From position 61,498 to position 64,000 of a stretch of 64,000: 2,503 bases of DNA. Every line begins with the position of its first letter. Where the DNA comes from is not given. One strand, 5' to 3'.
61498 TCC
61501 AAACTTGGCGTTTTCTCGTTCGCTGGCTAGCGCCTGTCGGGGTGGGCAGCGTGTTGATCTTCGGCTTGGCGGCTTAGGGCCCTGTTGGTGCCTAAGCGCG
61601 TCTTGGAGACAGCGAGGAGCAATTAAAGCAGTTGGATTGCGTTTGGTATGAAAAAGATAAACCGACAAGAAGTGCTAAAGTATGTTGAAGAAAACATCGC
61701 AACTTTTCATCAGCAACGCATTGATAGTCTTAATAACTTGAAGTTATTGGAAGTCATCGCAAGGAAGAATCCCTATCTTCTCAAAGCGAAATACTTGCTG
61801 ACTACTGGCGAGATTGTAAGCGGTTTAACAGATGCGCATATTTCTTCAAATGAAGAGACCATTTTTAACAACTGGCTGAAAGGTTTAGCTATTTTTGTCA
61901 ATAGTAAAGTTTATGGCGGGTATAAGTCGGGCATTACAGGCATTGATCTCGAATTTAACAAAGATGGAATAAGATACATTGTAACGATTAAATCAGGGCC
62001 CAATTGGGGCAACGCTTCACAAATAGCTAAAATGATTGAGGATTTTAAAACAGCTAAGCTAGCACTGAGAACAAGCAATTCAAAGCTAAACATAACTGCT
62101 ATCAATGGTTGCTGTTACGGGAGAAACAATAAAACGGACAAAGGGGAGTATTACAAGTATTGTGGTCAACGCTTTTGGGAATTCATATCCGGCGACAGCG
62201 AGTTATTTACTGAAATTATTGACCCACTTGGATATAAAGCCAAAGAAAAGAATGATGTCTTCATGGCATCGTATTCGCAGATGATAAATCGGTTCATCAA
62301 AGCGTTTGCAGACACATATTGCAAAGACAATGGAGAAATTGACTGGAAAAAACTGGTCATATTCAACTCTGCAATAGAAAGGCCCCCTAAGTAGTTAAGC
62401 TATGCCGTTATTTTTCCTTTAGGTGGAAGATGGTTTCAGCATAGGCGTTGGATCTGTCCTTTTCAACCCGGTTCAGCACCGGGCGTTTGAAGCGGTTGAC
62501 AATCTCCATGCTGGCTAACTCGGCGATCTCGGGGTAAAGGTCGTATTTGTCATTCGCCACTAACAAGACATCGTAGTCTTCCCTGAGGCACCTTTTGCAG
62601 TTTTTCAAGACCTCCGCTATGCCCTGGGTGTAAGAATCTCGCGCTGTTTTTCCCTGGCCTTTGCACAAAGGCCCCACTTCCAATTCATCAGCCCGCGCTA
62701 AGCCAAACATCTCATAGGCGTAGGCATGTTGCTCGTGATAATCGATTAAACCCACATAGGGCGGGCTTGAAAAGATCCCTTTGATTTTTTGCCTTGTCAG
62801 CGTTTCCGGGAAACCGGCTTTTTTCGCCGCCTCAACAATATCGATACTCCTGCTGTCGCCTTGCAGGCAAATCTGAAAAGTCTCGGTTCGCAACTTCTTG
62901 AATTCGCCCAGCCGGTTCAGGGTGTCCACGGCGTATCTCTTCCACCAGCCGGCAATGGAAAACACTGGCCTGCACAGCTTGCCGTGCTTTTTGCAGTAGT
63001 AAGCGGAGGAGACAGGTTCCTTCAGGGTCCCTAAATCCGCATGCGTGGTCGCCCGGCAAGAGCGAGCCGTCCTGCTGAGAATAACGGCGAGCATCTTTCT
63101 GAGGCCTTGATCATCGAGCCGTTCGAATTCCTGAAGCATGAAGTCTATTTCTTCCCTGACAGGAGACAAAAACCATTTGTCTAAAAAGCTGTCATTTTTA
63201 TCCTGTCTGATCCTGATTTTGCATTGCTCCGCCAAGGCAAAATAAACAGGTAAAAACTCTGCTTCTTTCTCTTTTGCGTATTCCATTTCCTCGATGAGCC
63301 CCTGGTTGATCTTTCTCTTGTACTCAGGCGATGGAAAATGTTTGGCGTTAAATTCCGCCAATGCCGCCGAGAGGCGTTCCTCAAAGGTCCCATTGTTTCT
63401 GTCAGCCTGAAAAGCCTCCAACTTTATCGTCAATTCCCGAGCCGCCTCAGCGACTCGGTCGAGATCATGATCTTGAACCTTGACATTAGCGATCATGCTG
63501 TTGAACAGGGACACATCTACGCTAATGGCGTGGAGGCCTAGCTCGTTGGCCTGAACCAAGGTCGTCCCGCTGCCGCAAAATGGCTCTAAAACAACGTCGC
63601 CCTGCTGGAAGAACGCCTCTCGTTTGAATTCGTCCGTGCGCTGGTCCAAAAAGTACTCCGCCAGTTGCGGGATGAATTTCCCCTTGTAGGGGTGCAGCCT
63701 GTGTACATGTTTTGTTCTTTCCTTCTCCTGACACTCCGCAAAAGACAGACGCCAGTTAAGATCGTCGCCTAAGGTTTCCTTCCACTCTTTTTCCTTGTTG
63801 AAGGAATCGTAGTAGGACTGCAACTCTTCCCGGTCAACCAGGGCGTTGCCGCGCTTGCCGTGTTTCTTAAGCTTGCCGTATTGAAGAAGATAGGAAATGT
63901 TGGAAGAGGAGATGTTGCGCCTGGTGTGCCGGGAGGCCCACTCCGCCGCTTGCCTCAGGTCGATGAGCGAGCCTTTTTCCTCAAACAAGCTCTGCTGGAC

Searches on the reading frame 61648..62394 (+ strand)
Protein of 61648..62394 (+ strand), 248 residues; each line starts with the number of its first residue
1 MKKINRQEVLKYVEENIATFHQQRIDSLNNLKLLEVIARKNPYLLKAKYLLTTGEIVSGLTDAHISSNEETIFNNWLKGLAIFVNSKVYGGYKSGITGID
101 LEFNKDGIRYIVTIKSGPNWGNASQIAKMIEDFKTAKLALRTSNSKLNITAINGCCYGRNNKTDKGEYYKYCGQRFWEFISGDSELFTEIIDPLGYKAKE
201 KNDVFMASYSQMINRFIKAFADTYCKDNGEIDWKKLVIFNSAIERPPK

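Call 3: search_protein_families(library=pfam, proteins=[window:61648-62394:+], max_evalue=1)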
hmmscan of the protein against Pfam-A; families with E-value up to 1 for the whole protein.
window:61648-62394:+ (248 aa): 4 families
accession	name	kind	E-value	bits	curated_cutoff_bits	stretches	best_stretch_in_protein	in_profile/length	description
PF14511.12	RE_EcoO109I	-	7.7e-86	287.4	22.5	1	8-202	2-198/198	Type II restriction endonuclease EcoO109I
PF03833.19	PolC_DP2_N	-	0.021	14.5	24.3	1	5-119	23-137/271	DNA polymerase II large subunit DP2, N-terminal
PF01369.25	Sec7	-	0.071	13.2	22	1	209-230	96-117/183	Sec7 domain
PF14374.11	Ribos_L4_asso_C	-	0.24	11.9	27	1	4-48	19-64/77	60S ribosomal protein L4 C-terminal domain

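Call 4: search_protein_families(library=ncbifam, proteins=[window:61648-62394:+], max_evalue=1)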
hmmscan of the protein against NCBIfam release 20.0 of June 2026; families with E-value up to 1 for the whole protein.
window:61648-62394:+ (248 aa): 0 families

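Call 56: search_protein_families(library=padloc, proteins=[window:61648-62394:+], max_evalue=0.001)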
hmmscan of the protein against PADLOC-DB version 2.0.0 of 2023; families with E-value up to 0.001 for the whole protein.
window:61648-62394:+ (248 aa): 0 families

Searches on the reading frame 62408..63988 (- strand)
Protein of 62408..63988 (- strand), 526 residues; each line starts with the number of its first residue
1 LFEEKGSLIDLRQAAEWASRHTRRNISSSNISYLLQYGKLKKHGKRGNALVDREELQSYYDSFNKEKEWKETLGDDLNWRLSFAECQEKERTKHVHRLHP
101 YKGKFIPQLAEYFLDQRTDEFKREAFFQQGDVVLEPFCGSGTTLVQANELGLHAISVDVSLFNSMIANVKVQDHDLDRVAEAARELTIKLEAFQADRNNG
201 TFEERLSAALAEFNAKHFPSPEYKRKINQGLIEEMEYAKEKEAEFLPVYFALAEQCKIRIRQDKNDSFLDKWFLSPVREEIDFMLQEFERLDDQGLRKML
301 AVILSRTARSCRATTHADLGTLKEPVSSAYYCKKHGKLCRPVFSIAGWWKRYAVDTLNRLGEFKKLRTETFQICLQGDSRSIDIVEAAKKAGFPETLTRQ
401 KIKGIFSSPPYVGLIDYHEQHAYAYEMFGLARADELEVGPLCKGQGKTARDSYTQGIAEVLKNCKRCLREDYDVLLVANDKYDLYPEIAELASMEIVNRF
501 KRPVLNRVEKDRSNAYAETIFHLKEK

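Call 3: search_protein_families(library=pfam, proteins=[window:62408-63988:-], max_evalue=1)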
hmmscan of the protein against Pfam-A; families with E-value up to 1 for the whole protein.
window:62408-63988:- (526 aa): 4 families
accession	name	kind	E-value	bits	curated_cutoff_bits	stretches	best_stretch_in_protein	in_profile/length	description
PF01555.25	N6_N4_Mtase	-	1.5e-12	48.4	26.7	1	33-160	100-212/221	DNA methylase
PF01170.24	UPF0020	-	0.0015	18.7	22.3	1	127-160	26-59/197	RMKL-like, methyltransferase domain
PF02086.21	MethyltransfD12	-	0.0021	18.3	22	1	129-186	20-76/253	D12 class N6 adenine-specific DNA methyltransferase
PF09445.16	Methyltransf_15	-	0.17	11.9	22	0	132-169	3-42/165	RNA cap guanine-N2 methyltransferase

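Call 4: search_protein_families(library=ncbifam, proteins=[window:62408-63988:-], max_evalue=1)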
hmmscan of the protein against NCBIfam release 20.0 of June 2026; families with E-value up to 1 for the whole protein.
window:62408-63988:- (526 aa): 5 families
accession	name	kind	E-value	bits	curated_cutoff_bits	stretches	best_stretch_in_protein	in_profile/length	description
TIGR01177.1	TIGR01177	hypoth_equivalog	3.1e-05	23.5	316.55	1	128-160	181-213/330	TIGR01177 family methyltransferase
NF050803.1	DnaMtaseCcrMCaul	equivalog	0.00013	21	830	1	125-173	201-249/350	adenine-specific DNA-methyltransferase CcrM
NF008572.0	PRK11524.1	equivalog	0.013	14.6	292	1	128-160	213-245/294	adenine-specific DNA-methyltransferase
NF040721.1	Trm14_Arch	equivalog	0.026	13.7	280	1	127-182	189-241/370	tRNA (guanine(6)-N2)-methyltransferase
NF010253.0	PRK13699.1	subfamily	0.029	14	244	1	124-158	158-192/226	DNA methyltransferase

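Call 43: find_homologous_proteins(query=window:62408-63988:-)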
Query window:62408-63988:- (526 aa): 8000 proteins with E <= 0.001 among 8000 candidates; the best 120 are listed.
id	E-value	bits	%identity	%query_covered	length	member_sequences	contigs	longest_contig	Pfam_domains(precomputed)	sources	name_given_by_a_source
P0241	0.0e+0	1142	94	100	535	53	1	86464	PF01555.25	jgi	-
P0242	0.0e+0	1099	90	100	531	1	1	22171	PF01555.25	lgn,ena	-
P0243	3.4e-271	919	74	100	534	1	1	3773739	PF01555.25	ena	-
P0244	1.2e-269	914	97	79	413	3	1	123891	PF01555.25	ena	-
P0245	4.7e-264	895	73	98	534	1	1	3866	PF01555.25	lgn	-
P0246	2.7e-263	893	71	100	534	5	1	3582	PF01555.25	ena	-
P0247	4.6e-256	869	69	99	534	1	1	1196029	PF01555.25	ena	-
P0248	1.0e-252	858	68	100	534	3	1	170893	PF01555.25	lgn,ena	-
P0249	1.5e-252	857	68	100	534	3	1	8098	PF01555.25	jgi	-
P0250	9.5e-250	848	68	100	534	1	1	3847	PF01555.25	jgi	jgi:DNA modification methylase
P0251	1.3e-249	847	68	100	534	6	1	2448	PF13847.13,PF01555.25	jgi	-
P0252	1.8e-249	847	67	100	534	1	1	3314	PF01555.25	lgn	-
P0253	2.0e-249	847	68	99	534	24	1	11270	PF01555.25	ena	-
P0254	3.2e-249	846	69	98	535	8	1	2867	PF01555.25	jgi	-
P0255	3.7e-249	846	68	99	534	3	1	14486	PF01555.25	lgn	-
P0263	5.5e-247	839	67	100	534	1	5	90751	PF01555.25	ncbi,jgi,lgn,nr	ncbi:MAG TPA: restriction endonuclease subunit M [Candidatus Atribacteria bacterium]|nr:restriction 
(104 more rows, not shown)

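Call 56: search_protein_families(library=padloc, proteins=[window:62408-63988:-], max_evalue=0.001)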
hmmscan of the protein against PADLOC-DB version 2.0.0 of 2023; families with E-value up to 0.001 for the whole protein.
window:62408-63988:- (526 aa): 34 families (the best 25 are shown)
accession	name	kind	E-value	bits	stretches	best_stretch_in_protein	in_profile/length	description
PDLC03249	MTase_II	-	1.2e-214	712.1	1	8-525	15-540/541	Type II methyltransferase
PDLC03322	MTase_II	-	3.6e-18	63.7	1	75-204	21-139/446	Type II methyltransferase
PDLC03364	MTase_II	-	1.4e-14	51.9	1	89-180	26-109/380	Type II methyltransferase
PDLC03380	MTase_II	-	1.8e-14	51.7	1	92-177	28-104/393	Type II methyltransferase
PDLC03353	MTase_II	-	1.5e-13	48.9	1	127-173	206-252/260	Type II methyltransferase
PDLC03224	MTase_II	-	1.1e-11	42.4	1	91-187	63-154/481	Type II methyltransferase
PDLC03239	MTase_II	-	2.2e-11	41.1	1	95-251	65-209/442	Type II methyltransferase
PDLC03369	MTase_II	-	3.9e-09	33.8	1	95-193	114-202/532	Type II methyltransferase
PDLC03325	MTase_II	-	5.6e-09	33.2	1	91-186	62-148/426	Type II methyltransferase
PDLC03351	MTase_II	-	6.2e-09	33.5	1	90-189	116-206/348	Type II methyltransferase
PDLC03377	MTase_II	-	2.5e-08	31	1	94-184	94-174/504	Type II methyltransferase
PDLC03371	MTase_II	-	3.3e-07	28.1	1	128-159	209-240/260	Type II methyltransferase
PDLC03339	MTase_II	-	7e-07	26.3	1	128-171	228-271/399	Type II methyltransferase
PDLC03354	MTase_II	-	1.3e-06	25.7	1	129-173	340-384/425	Type II methyltransferase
PDLC03387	MTase_II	-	2.2e-06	25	1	125-163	229-267/289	Type II methyltransferase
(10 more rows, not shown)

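Call 64: find_encoding_contigs(protein=P0263, flank=4000, max_places=3)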
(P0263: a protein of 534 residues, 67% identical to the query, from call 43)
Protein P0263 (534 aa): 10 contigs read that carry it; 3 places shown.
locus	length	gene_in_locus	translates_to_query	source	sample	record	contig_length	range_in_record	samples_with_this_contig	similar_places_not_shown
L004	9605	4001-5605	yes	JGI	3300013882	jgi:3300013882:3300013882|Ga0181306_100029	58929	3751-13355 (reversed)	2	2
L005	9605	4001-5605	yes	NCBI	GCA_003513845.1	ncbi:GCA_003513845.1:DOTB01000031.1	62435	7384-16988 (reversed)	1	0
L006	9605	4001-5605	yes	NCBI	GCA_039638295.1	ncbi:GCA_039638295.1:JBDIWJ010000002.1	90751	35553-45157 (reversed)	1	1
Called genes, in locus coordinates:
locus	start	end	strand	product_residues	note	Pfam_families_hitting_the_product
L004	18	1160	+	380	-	PF02481:DNA_processg_A, PF01978:TrmB (weak), PF17782:WHD_DprA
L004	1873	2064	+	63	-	PF13560:HTH_31, PF12844:HTH_19, PF01381:HTH_3, PF13443:HTH_26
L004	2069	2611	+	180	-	PF13495:Phage_int_SAM_4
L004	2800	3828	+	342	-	-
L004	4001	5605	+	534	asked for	PF01555:N6_N4_Mtase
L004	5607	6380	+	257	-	PF09520:HinfI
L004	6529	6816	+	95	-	-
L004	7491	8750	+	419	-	PF14321:DUF4382, PF22904:NOMO1-like_2nd (faint), PF13620:CarboxypepD_reg, PF17210:SdrD_B (faint), PF14686:fn3_3 (weak), PF13620:CarboxypepD_reg, PF13715:CarbopepD_reg_2, PF17802:SpaA (weak), +3 more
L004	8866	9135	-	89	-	-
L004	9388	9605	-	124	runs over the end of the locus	PF08291:Peptidase_M15_3, PF05951:Peptidase_M15_2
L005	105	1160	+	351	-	PF02481:DNA_processg_A, PF01978:TrmB (weak), PF17782:WHD_DprA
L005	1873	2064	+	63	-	PF13560:HTH_31, PF12844:HTH_19, PF01381:HTH_3, PF13443:HTH_26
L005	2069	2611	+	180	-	PF13495:Phage_int_SAM_4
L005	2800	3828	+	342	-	-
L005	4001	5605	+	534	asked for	PF01555:N6_N4_Mtase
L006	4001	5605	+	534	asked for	PF01555:N6_N4_Mtase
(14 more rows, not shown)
